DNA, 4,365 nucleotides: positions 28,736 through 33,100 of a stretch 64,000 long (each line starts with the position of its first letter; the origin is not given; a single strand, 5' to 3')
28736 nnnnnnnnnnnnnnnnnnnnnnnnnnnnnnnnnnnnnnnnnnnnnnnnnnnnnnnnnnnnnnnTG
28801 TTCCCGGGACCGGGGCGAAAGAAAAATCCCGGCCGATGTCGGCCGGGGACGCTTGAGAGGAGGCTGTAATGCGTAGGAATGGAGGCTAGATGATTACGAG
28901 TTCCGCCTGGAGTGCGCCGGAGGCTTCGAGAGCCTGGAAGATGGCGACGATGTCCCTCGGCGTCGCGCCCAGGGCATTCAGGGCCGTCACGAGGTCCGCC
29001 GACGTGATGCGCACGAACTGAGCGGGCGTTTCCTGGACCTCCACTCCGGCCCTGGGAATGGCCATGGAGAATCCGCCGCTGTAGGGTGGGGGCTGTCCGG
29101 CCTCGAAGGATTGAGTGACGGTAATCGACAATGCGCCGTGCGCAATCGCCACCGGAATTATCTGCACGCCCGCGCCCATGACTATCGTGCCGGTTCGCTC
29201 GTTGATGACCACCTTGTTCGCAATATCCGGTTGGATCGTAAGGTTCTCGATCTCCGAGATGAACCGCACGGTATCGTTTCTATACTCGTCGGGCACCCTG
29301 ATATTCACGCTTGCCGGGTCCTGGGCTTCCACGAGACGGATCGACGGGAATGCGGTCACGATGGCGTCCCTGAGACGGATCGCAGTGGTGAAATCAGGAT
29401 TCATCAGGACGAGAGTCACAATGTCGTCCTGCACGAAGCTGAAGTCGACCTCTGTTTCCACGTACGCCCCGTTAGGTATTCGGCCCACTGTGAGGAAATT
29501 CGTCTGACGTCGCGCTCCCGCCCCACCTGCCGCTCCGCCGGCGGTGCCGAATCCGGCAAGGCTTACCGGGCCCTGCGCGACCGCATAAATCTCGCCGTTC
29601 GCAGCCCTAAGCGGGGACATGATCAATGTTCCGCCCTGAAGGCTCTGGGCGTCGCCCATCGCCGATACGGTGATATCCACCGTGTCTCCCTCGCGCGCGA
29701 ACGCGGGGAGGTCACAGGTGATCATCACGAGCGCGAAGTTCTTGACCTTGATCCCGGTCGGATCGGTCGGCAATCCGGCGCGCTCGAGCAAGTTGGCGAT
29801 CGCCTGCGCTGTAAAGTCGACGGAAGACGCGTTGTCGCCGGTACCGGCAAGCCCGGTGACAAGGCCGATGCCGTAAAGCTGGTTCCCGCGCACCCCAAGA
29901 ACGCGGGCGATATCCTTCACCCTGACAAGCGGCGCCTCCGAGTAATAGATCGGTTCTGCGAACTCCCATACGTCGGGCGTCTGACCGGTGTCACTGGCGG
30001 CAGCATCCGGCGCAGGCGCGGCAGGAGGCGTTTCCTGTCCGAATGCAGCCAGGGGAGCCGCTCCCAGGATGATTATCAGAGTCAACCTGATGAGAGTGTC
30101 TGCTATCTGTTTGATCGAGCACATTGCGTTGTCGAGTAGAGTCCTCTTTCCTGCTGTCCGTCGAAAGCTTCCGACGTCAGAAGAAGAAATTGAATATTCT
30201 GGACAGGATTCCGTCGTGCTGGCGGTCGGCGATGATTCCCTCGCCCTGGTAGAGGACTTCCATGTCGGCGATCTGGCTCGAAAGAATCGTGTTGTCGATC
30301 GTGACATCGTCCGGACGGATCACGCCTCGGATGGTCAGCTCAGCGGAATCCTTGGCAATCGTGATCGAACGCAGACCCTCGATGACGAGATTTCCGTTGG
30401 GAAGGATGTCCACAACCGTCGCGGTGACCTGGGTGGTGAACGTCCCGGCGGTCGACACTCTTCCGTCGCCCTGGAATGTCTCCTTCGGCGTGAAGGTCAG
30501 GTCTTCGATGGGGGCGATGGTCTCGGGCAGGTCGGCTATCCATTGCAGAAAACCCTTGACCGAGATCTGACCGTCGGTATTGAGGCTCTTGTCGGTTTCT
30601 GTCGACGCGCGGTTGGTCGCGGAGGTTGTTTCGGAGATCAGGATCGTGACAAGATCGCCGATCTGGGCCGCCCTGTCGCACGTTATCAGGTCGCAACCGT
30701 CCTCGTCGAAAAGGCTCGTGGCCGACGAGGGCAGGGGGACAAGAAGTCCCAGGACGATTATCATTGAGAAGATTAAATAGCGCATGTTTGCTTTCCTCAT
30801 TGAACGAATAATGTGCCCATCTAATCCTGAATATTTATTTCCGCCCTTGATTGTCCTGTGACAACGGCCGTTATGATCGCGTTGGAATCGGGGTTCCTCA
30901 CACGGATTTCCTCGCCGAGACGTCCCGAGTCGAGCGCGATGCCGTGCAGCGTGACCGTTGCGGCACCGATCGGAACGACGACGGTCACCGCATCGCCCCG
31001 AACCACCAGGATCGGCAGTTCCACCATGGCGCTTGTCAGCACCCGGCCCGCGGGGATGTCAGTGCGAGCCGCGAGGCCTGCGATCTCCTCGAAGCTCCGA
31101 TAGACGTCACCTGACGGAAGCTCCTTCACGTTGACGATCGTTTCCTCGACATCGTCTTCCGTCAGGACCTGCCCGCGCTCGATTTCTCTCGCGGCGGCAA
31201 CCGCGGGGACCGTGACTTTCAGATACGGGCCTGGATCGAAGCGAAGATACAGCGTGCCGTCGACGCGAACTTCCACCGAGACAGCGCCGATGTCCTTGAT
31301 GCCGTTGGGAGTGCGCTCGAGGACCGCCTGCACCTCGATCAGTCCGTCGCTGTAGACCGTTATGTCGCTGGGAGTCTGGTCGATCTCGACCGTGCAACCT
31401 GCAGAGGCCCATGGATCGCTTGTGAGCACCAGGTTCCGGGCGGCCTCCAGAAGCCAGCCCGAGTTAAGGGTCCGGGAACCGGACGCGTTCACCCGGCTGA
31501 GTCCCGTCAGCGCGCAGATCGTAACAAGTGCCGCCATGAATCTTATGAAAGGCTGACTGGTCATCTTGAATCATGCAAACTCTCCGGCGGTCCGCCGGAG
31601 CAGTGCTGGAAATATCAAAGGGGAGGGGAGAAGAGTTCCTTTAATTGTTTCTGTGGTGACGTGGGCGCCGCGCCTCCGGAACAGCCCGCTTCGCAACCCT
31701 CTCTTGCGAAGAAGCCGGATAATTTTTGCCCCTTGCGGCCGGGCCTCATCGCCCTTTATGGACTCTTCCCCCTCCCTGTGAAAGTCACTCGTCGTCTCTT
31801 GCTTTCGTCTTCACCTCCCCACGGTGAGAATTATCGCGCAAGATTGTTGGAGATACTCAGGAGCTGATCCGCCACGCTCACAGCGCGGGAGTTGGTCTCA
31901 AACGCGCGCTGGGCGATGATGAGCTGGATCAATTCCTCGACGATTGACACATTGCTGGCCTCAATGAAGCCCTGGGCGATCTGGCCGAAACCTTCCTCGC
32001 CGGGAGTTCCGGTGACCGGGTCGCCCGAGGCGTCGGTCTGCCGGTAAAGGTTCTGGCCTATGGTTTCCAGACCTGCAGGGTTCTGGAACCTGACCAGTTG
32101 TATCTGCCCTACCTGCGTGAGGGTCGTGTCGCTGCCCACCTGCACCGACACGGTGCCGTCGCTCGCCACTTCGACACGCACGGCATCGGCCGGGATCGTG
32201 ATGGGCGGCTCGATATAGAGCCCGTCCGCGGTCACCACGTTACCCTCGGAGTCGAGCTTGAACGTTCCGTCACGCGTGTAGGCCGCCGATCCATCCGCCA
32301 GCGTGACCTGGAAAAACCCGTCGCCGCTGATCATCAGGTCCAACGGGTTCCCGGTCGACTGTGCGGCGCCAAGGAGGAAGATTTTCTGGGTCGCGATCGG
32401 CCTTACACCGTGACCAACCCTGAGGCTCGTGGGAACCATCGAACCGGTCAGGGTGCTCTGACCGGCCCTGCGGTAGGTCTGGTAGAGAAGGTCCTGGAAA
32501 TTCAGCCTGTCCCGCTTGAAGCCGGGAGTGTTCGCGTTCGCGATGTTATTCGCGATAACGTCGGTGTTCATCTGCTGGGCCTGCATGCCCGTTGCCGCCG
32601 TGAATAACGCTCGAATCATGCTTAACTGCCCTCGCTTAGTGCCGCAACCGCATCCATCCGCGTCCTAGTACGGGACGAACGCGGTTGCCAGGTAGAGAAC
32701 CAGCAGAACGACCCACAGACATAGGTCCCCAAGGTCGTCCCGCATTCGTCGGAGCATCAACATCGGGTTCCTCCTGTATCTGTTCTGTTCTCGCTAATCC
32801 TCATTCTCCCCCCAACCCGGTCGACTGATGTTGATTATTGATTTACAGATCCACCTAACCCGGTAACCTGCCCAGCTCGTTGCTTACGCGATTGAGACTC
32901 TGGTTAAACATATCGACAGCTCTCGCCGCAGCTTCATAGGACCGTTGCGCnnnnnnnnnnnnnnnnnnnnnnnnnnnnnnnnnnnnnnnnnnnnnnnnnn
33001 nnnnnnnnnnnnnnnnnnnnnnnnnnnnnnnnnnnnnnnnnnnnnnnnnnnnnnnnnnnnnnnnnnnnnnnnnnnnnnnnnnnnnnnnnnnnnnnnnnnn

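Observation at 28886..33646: Compact flgF-flgG-flgA-flgH-flgI operon without flgJ, with a 32-aa membrane peptide ORF between flgF and flgG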

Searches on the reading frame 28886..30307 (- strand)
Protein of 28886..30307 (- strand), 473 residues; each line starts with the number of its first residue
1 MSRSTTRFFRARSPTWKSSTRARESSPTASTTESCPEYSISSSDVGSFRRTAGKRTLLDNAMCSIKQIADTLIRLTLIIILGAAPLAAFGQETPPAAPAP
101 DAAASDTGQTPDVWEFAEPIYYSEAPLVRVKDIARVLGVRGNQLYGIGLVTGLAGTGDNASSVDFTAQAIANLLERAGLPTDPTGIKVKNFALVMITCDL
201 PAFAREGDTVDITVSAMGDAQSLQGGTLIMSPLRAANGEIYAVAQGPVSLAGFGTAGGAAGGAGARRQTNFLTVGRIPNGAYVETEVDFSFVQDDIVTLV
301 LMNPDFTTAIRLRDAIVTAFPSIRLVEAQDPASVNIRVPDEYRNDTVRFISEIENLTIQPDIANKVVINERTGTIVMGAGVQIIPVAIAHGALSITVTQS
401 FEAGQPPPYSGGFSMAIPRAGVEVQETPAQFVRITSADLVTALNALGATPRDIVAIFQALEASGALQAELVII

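Call 4: search_protein_families(library=pfam, proteins=[window:28886-30307:-])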
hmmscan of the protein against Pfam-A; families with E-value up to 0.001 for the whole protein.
window:28886-30307:- (473 aa): 1 family
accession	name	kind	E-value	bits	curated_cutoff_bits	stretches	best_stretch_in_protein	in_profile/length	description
PF02119.21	FlgI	-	5.9e-118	394.1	25.3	1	129-472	1-343/343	Flagellar P-ring protein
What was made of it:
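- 28886..30124 (-): flgI (P-ring protein); likely start at 30124. Pfam FlgI scores 394 bits (call 4).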

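Call 67: search_protein_families(library=ncbifam, proteins=[window:28886-30124:-], max_evalue=0.01)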
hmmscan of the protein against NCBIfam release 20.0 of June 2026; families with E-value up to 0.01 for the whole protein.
window:28886-30124:- (412 aa): 3 families
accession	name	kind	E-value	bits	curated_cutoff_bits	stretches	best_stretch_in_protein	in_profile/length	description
NF003676.1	PRK05303.1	subfamily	4.3e-114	381.1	300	1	69-412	1-344/344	flagellar basal body P-ring protein FlgI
NF009430.1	PRK12789.1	equivalog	1.7e-92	310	557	1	66-411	5-349/350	flagellar basal body P-ring protein FlgI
NF009348.0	PRK12706.1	equivalog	1e-14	54.7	444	1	67-188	40-158/328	flagellar basal body P-ring protein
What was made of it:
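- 28886..30124 (-): NF003676 scores 381 bits against a cut-off of 300 (call 67).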

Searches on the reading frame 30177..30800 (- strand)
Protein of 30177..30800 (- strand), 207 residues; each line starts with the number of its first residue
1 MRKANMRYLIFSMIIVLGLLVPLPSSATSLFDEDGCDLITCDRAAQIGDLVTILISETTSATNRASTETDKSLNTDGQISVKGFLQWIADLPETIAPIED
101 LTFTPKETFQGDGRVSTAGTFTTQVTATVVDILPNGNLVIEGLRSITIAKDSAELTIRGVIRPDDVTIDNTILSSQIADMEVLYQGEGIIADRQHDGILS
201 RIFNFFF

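Call 4: search_protein_families(library=pfam, proteins=[window:30177-30800:-])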
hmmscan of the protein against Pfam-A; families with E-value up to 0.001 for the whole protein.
window:30177-30800:- (207 aa): 1 family
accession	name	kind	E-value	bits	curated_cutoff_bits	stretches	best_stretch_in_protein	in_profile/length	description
PF02107.21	FlgH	-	1.4e-46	158.7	27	1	26-206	3-170/172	Flagellar L-ring protein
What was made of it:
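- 30177..30800 (-): flgH (L-ring lipoprotein). Pfam FlgH scores 158.7 bits (call 4).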

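Call 67: search_protein_families(library=ncbifam, proteins=[window:30177-30800:-], max_evalue=0.01)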
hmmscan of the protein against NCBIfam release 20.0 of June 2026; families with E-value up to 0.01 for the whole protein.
window:30177-30800:- (207 aa): 13 families
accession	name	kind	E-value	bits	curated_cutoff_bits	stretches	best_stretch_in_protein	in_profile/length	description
NF001301.1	PRK00249.1-1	equivalog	4.7e-40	137.6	280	1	26-204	46-223/224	flagellar basal body L-ring protein FlgH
NF009336.0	PRK12696.1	equivalog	6.9e-34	117.4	303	1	28-204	48-233/238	flagellar basal body L-ring protein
NF001305.1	PRK00249.1-5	equivalog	2.7e-32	112.2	255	1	24-195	53-225/239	flagellar basal body L-ring protein FlgH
NF001304.0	PRK00249.1-4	equivalog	2.8e-31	108.9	247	1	35-204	57-222/228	flagellar basal body L-ring protein FlgH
NF009338.1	PRK12698.1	equivalog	1.3e-28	100.4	303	1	28-204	40-212/218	flagellar basal body L-ring protein FlgH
NF009339.0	PRK12699.1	equivalog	1.4e-28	99.8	375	1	38-203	81-240/246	flagellar basal body L-ring protein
NF001303.0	PRK00249.1-3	equivalog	5.9e-27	94.6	288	1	25-199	49-228/238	flagellar basal body L-ring protein FlgH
NF009337.1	PRK12697.1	equivalog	3.5e-25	88.7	380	1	35-203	48-209/215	flagellar basal body L-ring protein FlgH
NF009340.0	PRK12700.1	equivalog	3.1e-24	85.7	414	1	42-203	68-224/230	flagellar basal body L-ring protein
NF001302.0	PRK00249.1-2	equivalog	1.7e-23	83.5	410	1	28-205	84-258/260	flagellar basal body L-ring protein FlgH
NF009429.1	PRK12788.1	equivalog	1.7e-22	80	380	1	24-203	52-225/231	flagellar basal body L-ring protein FlgH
NF009072.1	PRK12407.1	equivalog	3.3e-21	76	323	1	36-205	55-215/220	flagellar basal body L-ring protein FlgH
NF009341.0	PRK12701.1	equivalog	4.2e-21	75.8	480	1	34-203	58-223/230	flagellar basal body L-ring protein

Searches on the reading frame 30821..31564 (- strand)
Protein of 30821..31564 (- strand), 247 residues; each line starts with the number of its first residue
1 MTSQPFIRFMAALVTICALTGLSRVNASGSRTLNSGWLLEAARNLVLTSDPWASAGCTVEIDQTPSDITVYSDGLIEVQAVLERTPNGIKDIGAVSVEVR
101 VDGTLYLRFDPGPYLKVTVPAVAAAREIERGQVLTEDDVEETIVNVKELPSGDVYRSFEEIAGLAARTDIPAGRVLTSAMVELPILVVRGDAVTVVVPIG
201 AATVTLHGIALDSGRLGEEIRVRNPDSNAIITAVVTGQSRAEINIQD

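Call 4: search_protein_families(library=pfam, proteins=[window:30821-31564:-])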
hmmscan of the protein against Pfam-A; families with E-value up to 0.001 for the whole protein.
window:30821-31564:- (247 aa): 2 families
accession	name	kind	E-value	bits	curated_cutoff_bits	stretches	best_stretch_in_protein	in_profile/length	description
PF13144.11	ChapFlgA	-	1e-27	97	23.8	1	120-243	2-122/122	Chaperone for flagella basal body P-ring formation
PF08666.17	SAF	-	1.6e-11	45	21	1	120-182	2-63/63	SAF domain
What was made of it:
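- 30821..31564 (-): flgA (P-ring assembly chaperone). Pfam ChapFlgA and SAF (call 4).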

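Call 67: search_protein_families(library=ncbifam, proteins=[window:30821-31564:-], max_evalue=0.01)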
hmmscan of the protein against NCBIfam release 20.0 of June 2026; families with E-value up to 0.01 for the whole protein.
window:30821-31564:- (247 aa): 2 families
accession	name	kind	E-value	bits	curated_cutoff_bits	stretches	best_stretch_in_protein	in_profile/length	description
TIGR03170.1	flgA_cterm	equivalog_domain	5.6e-32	110.6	54.65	1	116-244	10-137/137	flagellar basal body P-ring formation chaperone FlgA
TIGR03177.1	pilus_cpaB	equivalog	0.00015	21.2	71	1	118-181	36-98/262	Flp pilus assembly protein CpaB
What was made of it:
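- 30821..31564 (-): TIGR03170 scores 110.6 bits against a cut-off of 54.65 (call 67).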

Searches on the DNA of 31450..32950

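Call 26: search_rna_families(source=window, start=31450, end=32950, threshold=evalue, max_evalue=10, show_alignments=3)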
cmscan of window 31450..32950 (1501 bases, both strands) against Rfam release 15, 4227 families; matches with E-value up to 10: 6.
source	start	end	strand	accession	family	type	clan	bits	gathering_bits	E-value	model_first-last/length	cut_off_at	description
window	31581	31625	+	RF02619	BSnc115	Gene; sRNA;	-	22.2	115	0.085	1-91/91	no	Brucella sRNA 115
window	31577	31640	-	RF01820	RsaE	Gene; sRNA;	-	20.3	79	1.6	1-112/112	no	RNA Staph. aureus E (RoxS)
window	31912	31977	+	RF01303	sR49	Gene; snRNA; snoRNA; CD-box;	-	14.6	50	9.7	1-56/56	no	Small nucleolar RNA sR49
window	31956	32034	+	RF01670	P17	Gene; sRNA;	-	13.5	45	1.3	47-126/282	no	Pseudomonas sRNA P17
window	31912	31931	+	RF01136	sR28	Gene; snRNA; snoRNA; CD-box;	-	11.6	39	4.9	1-55/55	no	Small nucleolar RNA sR28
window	31912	31925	+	RF01152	sR1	Gene; snRNA; snoRNA; CD-box;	-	10.9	45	8.3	1-57/57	no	Small nucleolar RNA sR1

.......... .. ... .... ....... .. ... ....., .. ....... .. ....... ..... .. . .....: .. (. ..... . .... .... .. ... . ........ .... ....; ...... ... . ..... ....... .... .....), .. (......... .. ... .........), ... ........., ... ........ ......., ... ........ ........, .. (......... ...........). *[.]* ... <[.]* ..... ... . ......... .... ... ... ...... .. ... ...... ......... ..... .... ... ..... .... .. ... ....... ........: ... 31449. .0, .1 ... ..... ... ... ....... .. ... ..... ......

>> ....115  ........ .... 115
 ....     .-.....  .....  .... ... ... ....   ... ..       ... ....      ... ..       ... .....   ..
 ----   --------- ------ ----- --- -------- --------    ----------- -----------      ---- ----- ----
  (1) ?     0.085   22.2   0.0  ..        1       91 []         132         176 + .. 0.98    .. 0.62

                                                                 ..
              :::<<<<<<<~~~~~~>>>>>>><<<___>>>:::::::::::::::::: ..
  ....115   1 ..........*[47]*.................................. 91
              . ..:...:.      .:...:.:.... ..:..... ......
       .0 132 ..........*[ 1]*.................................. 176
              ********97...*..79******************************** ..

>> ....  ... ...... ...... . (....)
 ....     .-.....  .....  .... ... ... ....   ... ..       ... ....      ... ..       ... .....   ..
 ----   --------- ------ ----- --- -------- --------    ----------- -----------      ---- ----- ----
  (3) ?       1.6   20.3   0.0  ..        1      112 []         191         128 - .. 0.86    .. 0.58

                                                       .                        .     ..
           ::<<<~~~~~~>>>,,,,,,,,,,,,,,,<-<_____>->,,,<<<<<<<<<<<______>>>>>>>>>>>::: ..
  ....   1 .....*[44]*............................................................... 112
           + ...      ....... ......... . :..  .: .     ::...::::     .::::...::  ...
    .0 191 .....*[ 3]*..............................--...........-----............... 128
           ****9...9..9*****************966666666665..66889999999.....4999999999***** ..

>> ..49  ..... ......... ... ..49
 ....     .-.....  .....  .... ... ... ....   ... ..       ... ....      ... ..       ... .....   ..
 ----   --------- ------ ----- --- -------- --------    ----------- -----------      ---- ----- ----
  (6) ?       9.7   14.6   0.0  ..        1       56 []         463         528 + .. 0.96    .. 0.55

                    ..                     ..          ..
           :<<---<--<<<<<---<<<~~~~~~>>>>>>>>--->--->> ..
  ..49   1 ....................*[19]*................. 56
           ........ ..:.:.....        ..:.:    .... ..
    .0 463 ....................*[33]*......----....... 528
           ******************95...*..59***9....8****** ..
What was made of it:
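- On Any Rfam RNA family (for the flgG-flgA element): Only chance-level hits appeared at E <= 10, the best being E = 0.085 at 22 bits against a 115-bit cut-off (call 26).
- Tried and rejected: No Rfam support exists (call 26).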
